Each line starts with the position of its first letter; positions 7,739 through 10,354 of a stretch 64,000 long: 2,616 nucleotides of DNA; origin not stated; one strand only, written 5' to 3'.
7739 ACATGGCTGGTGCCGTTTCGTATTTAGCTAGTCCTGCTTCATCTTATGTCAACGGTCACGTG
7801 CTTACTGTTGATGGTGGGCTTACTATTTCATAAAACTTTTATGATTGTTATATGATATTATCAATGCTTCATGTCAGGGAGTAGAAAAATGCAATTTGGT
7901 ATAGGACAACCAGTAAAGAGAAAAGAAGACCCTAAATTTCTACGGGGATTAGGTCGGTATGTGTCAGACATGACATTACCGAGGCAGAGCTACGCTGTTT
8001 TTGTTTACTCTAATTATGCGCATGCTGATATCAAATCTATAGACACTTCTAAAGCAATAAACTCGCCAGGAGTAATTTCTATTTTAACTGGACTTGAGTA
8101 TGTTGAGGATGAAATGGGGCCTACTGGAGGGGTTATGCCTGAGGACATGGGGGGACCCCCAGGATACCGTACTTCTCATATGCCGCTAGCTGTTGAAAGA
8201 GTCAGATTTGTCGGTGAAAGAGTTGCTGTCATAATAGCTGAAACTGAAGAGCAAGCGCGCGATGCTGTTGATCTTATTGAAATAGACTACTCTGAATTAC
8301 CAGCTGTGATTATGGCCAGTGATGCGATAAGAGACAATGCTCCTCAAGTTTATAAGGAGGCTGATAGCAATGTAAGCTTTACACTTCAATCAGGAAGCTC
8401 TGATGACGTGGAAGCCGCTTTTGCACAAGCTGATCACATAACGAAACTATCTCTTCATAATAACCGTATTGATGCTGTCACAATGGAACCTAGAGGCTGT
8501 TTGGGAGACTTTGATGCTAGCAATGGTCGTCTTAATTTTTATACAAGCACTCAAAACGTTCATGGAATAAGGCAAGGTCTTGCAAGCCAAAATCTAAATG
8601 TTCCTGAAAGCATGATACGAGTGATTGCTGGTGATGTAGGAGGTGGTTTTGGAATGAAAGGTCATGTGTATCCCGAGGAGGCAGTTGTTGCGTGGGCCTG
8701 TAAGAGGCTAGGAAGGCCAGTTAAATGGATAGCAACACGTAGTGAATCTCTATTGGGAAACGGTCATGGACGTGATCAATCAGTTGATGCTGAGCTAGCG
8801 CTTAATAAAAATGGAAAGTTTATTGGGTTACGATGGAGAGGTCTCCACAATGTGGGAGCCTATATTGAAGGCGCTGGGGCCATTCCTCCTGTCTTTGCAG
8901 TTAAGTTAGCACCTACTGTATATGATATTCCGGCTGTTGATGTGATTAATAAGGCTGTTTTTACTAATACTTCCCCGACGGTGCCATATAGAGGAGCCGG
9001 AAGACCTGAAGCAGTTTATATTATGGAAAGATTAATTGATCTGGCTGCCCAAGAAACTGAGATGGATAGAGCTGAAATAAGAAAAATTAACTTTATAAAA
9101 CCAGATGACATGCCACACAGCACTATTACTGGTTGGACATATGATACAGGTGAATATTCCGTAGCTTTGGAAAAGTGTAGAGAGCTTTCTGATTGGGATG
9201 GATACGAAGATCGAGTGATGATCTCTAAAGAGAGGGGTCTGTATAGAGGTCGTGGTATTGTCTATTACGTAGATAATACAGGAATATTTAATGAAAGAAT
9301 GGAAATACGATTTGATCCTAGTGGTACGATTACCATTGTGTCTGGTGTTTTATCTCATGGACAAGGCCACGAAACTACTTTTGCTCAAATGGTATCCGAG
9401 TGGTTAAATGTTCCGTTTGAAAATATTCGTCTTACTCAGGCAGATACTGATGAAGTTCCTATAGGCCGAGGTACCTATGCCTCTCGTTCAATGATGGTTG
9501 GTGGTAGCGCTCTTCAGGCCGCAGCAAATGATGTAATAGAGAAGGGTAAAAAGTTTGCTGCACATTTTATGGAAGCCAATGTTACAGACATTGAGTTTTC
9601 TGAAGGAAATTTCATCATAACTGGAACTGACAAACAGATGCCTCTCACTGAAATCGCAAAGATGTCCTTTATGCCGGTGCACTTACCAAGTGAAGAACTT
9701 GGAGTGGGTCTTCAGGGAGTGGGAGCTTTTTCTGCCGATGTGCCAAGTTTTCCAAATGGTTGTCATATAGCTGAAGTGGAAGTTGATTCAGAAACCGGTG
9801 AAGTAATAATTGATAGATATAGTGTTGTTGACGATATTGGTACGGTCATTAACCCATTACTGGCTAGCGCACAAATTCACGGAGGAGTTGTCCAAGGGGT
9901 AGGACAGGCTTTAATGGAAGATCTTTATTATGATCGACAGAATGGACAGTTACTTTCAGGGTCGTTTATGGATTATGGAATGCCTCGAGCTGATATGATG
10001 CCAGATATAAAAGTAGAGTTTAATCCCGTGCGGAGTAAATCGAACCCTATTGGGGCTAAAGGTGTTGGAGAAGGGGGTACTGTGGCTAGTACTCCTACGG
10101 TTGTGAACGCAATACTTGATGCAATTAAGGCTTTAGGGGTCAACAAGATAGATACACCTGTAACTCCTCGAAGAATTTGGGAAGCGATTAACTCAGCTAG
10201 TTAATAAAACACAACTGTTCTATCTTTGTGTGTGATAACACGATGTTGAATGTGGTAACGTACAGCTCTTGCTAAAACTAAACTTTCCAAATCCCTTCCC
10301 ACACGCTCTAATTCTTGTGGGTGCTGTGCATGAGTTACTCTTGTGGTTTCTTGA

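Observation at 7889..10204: Orphan CoxL-like (AYRGAGR, form II) molybdopterin subunit without adjacent FeS and FAD subunits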

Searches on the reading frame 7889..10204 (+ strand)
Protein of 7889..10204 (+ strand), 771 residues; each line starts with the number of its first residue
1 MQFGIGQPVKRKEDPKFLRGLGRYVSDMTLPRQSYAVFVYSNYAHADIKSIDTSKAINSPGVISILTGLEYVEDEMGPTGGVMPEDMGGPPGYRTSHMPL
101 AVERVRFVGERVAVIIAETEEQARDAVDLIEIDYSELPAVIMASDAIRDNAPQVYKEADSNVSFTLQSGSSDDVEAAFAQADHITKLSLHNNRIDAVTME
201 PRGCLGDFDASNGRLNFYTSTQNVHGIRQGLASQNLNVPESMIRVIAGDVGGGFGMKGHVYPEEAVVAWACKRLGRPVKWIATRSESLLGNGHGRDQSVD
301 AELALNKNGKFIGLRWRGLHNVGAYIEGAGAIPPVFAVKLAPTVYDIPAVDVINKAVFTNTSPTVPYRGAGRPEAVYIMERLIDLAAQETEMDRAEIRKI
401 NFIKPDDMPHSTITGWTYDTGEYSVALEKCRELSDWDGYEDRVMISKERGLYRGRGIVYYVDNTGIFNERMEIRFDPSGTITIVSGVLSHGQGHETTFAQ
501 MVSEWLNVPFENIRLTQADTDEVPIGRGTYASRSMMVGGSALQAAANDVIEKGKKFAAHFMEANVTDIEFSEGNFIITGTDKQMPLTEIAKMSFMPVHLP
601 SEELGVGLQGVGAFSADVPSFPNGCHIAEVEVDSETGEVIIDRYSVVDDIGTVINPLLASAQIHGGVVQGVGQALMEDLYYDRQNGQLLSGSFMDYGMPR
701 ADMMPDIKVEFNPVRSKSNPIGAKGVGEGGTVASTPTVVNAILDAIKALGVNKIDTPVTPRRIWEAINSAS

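Call 6: search_protein_families(library=pfam, proteins=[window:7889-10204:+])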
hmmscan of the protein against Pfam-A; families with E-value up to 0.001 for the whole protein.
window:7889-10204:+ (771 aa): 3 families
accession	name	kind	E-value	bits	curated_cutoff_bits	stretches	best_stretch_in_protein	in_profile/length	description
PF20256.3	MoCoBD_2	-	9.2e-80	268.6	27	1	429-705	1-283/283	Molybdopterin cofactor-binding domain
PF02738.23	MoCoBD_1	-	2e-73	247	27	1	156-402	3-244/244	Molybdopterin cofactor-binding domain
PF01315.27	Ald_Xan_dh_C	-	1.6e-26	93.2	31.3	1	20-138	2-110/110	Aldehyde oxidase and xanthine dehydrogenase, a/b hammerhead domain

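Call 13: find_homologous_proteins(query=window:7889-10204:+, max_evalue=1e-50)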
Query window:7889-10204:+ (771 aa): 8000 proteins with E <= 1e-50 among 8000 candidates; the best 120 are listed.
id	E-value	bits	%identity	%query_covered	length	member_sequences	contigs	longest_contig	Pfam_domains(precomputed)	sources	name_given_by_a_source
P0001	0.0e+0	1624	91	100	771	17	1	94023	PF02738.24,PF20256.4,PF01315.28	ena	-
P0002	0.0e+0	1470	81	100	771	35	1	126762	PF02738.24,PF20256.4,PF01315.28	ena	-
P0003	0.0e+0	1468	82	100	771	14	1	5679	PF02738.24,PF20256.4,PF01315.28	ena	-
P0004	0.0e+0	1460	80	100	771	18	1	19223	PF02738.24,PF20256.4,PF01315.28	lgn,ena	-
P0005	0.0e+0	1443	80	100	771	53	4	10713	PF02738.24,PF20256.4,PF01315.28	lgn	-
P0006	0.0e+0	1440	79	100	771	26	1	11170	PF02738.24,PF20256.4,PF01315.28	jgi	-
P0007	0.0e+0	1428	79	100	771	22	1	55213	PF02738.24,PF20256.4,PF01315.28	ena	-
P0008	0.0e+0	1410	77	100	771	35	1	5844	PF02738.24,PF20256.4,PF01315.28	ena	-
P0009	0.0e+0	1390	77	100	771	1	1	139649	PF02738.24,PF20256.4,PF01315.28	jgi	jgi:aerobic carbon-monoxide dehydrogenase large subunit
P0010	0.0e+0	1388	77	100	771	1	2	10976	PF02738.24,PF20256.4,PF01315.28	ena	-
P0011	0.0e+0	1387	76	100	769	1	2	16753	PF02738.24,PF20256.4,PF01315.28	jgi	jgi:carbon-monoxide dehydrogenase large subunit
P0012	0.0e+0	1385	76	100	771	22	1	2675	PF02738.24,PF20256.4,PF01315.28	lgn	-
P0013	0.0e+0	1385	76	100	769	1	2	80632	PF02738.24,PF20256.4,PF01315.28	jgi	jgi:carbon-monoxide dehydrogenase large subunit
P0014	0.0e+0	1384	76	100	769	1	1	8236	PF02738.24,PF20256.4,PF01315.28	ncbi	-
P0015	0.0e+0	1384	77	100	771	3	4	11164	PF02738.24,PF20256.4,PF01315.28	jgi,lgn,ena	-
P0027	0.0e+0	1374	76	100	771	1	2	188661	PF02738.24,PF20256.4,PF01315.28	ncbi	ncbi:MAG: xanthine dehydrogenase family protein molybdopterin-binding subunit [Alphaproteobacteria b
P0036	0.0e+0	1250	69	100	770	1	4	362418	PF02738.24,PF20256.4,PF01315.28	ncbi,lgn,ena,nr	ncbi:MAG: molybdopterin-dependent oxidoreductase [Alphaproteobacteria bacterium]|nr:molybdopterin-de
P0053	0.0e+0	1216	69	100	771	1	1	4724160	PF02738.24,PF20256.4,PF01315.28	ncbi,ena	-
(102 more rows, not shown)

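Call 14: find_encoding_contigs(protein=P0001, flank=10000, max_places=2)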
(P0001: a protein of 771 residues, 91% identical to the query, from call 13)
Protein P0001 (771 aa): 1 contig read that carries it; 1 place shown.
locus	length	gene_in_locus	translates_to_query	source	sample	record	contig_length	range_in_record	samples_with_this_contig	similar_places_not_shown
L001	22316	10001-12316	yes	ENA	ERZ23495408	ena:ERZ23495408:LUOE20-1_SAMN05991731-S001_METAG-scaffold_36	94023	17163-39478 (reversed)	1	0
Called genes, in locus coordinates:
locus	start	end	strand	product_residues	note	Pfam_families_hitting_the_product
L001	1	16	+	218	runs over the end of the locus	PF02798:GST_N, PF13409:GST_N_2, PF00043:GST_C, PF13410:GST_C_2, PF14497:GST_C_3 (weak)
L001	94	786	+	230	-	PF01694:Rhomboid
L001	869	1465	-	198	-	PF07045:DUF1330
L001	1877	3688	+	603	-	PF02129:Peptidase_S15, PF08530:PepX_C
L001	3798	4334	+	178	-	PF00565:SNase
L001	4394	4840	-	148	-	PF00903:Glyoxalase, PF13468:Glyoxalase_3 (weak), PF13669:Glyoxalase_4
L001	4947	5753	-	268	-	PF00753:Lactamase_B, PF12706:Lactamase_B_2 (weak), PF23023:Anti-Pycsar_Apyc1 (weak)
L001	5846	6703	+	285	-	PF03446:NAD_binding_2, PF03807:F420_oxidored (weak), PF14833:NAD_binding_11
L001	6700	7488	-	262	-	PF00378:ECH_1, PF16113:ECH_2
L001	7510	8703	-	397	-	PF02515:CoA_transf_3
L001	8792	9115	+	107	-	PF07978:NIPSNAP (weak)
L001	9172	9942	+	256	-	PF23441:SDR, PF00106:adh_short, PF08659:KR, PF13561:adh_short_C2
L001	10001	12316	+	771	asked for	PF01315:Ald_Xan_dh_C, PF02738:MoCoBD_1, PF20256:MoCoBD_2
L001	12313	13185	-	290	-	PF13740:ACT_6 (faint), PF01842:ACT, PF00551:Formyl_trans_N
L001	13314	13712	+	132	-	-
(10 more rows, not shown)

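Call 15: find_encoding_contigs(protein=P0027, flank=10000, max_places=2)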
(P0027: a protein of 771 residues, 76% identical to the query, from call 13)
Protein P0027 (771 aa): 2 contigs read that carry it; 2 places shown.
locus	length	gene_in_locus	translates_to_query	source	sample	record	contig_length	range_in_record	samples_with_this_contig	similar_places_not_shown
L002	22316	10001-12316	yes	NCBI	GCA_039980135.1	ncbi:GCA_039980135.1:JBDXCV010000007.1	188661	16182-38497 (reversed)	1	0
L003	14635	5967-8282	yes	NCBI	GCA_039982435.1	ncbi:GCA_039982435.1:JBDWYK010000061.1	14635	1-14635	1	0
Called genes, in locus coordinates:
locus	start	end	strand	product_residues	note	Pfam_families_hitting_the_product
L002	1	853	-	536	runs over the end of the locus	PF00115:COX1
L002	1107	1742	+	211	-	PF00753:Lactamase_B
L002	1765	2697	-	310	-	-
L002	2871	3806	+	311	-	PF03446:NAD_binding_2, PF03807:F420_oxidored, PF14833:NAD_binding_11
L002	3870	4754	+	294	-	PF02678:Pirin, PF05726:Pirin_C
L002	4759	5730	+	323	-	PF04166:PdxA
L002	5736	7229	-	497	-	PF01979:Amidohydro_1, PF07969:Amidohydro_3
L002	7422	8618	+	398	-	PF07690:MFS_1, PF00083:Sugar_tr (weak)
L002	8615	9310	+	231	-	PF12796:Ank_2, PF13857:Ank_5 (faint), PF13606:Ank_3 (faint), PF13637:Ank_4, PF00023:Ank (weak), PF12796:Ank_2, PF13637:Ank_4 (weak)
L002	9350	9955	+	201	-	PF13577:SnoaL_4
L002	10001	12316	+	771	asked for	PF01315:Ald_Xan_dh_C, PF02738:MoCoBD_1, PF20256:MoCoBD_2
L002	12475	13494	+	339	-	PF13379:NMT1_2, PF09084:NMT1, PF04069:OpuAC (weak), PF12974:Phosphonate-bd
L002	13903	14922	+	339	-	PF13379:NMT1_2, PF04069:OpuAC (weak), PF09084:NMT1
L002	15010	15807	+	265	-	PF00005:ABC_tran, PF13304:AAA_21 (faint)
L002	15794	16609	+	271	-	PF00528:BPD_transp_1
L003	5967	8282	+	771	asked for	PF01315:Ald_Xan_dh_C, PF02738:MoCoBD_1, PF20256:MoCoBD_2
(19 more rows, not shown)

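Call 16: find_encoding_contigs(protein=P0053, flank=10000, max_places=2)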
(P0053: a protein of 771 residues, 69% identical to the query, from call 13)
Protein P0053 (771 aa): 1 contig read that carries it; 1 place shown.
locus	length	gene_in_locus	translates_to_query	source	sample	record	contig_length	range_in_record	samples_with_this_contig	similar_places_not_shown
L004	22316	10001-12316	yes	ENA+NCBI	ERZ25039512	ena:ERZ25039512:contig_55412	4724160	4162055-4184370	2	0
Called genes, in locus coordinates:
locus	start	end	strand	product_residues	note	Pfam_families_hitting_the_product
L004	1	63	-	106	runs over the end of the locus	-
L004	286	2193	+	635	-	PF00672:HAMP, PF00512:HisKA, PF02518:HATPase_c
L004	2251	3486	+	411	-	PF01494:FAD_binding_3, PF03486:HI0933_like (faint)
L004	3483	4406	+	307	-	PF09084:NMT1, PF13379:NMT1_2 (faint)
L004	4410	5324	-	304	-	-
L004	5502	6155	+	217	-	PF05724:TPMT (faint), PF13847:Methyltransf_31 (weak), PF08241:Methyltransf_11, PF13649:Methyltransf_25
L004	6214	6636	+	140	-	PF00903:Glyoxalase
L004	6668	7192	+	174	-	-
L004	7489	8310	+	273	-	-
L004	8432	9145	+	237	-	-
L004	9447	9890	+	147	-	-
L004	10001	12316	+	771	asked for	PF01315:Ald_Xan_dh_C, PF02738:MoCoBD_1, PF20256:MoCoBD_2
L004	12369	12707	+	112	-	-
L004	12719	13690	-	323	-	PF04909:Amidohydro_2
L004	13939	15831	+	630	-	PF02776:TPP_enzyme_N, PF00205:TPP_enzyme_M, PF02775:TPP_enzyme_C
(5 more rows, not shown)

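Call 17: search_solved_structures(query=window:7889-10204:+, max_evalue=1e-20, show_alignments=2)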
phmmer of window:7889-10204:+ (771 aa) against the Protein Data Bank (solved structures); distinct sequences matched with E-value up to 1e-20: 41.
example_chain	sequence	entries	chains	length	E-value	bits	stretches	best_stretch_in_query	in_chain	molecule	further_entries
8uem_A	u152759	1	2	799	1.6e-143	483.1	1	9-768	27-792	Carbon monoxide dehydrogenase (Large chain), CoxL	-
1ffu_B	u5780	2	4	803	1e-127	430.8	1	4-768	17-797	CUTL, MOLYBDOPROTEIN OF CARBON MONOXIDE DEHYDROGENASE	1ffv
7dqx_A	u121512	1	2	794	3.9e-124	419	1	2-765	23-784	6-hydroxypseudooxynicotine dehydrogenase complex subunit gamma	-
4zoh_A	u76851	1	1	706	1.4e-123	417.1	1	97-748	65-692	Putative oxidoreductase molybdopterin-binding subunit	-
1t3q_B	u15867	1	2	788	3.6e-118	399.2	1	4-768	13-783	quinoline 2-oxidoreductase large subunit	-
1zxi_B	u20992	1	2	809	4e-117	395.8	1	4-765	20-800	Carbon monoxide dehydrogenase large chain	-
1n5w_B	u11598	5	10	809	4e-117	395.8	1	4-765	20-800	Carbon monoxide dehydrogenase large chain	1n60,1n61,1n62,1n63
1rm6_A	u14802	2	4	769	4.6e-75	256.7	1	18-768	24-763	4-hydroxybenzoyl-CoA reductase alpha subunit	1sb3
1sij_A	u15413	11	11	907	2.3e-46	161.8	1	35-768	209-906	Aldehyde oxidoreductase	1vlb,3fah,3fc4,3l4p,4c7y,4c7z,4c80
3sr6_C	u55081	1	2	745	4.6e-42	147.6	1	32-751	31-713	Xanthine dehydrogenase/oxidase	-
3etr_C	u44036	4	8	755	4.9e-42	147.5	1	32-751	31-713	Xanthine dehydrogenase/oxidase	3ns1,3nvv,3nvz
1fiq_C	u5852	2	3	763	5e-42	147.5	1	24-751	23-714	XANTHINE OXIDASE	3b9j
3nrz_C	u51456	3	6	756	5e-42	147.5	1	32-751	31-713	Xanthine dehydrogenase/oxidase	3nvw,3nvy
3eub_C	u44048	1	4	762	5.2e-42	147.4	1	32-751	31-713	Xanthine dehydrogenase/oxidase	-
1dgj_A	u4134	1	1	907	3.2e-41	144.8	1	18-560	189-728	ALDEHYDE OXIDOREDUCTASE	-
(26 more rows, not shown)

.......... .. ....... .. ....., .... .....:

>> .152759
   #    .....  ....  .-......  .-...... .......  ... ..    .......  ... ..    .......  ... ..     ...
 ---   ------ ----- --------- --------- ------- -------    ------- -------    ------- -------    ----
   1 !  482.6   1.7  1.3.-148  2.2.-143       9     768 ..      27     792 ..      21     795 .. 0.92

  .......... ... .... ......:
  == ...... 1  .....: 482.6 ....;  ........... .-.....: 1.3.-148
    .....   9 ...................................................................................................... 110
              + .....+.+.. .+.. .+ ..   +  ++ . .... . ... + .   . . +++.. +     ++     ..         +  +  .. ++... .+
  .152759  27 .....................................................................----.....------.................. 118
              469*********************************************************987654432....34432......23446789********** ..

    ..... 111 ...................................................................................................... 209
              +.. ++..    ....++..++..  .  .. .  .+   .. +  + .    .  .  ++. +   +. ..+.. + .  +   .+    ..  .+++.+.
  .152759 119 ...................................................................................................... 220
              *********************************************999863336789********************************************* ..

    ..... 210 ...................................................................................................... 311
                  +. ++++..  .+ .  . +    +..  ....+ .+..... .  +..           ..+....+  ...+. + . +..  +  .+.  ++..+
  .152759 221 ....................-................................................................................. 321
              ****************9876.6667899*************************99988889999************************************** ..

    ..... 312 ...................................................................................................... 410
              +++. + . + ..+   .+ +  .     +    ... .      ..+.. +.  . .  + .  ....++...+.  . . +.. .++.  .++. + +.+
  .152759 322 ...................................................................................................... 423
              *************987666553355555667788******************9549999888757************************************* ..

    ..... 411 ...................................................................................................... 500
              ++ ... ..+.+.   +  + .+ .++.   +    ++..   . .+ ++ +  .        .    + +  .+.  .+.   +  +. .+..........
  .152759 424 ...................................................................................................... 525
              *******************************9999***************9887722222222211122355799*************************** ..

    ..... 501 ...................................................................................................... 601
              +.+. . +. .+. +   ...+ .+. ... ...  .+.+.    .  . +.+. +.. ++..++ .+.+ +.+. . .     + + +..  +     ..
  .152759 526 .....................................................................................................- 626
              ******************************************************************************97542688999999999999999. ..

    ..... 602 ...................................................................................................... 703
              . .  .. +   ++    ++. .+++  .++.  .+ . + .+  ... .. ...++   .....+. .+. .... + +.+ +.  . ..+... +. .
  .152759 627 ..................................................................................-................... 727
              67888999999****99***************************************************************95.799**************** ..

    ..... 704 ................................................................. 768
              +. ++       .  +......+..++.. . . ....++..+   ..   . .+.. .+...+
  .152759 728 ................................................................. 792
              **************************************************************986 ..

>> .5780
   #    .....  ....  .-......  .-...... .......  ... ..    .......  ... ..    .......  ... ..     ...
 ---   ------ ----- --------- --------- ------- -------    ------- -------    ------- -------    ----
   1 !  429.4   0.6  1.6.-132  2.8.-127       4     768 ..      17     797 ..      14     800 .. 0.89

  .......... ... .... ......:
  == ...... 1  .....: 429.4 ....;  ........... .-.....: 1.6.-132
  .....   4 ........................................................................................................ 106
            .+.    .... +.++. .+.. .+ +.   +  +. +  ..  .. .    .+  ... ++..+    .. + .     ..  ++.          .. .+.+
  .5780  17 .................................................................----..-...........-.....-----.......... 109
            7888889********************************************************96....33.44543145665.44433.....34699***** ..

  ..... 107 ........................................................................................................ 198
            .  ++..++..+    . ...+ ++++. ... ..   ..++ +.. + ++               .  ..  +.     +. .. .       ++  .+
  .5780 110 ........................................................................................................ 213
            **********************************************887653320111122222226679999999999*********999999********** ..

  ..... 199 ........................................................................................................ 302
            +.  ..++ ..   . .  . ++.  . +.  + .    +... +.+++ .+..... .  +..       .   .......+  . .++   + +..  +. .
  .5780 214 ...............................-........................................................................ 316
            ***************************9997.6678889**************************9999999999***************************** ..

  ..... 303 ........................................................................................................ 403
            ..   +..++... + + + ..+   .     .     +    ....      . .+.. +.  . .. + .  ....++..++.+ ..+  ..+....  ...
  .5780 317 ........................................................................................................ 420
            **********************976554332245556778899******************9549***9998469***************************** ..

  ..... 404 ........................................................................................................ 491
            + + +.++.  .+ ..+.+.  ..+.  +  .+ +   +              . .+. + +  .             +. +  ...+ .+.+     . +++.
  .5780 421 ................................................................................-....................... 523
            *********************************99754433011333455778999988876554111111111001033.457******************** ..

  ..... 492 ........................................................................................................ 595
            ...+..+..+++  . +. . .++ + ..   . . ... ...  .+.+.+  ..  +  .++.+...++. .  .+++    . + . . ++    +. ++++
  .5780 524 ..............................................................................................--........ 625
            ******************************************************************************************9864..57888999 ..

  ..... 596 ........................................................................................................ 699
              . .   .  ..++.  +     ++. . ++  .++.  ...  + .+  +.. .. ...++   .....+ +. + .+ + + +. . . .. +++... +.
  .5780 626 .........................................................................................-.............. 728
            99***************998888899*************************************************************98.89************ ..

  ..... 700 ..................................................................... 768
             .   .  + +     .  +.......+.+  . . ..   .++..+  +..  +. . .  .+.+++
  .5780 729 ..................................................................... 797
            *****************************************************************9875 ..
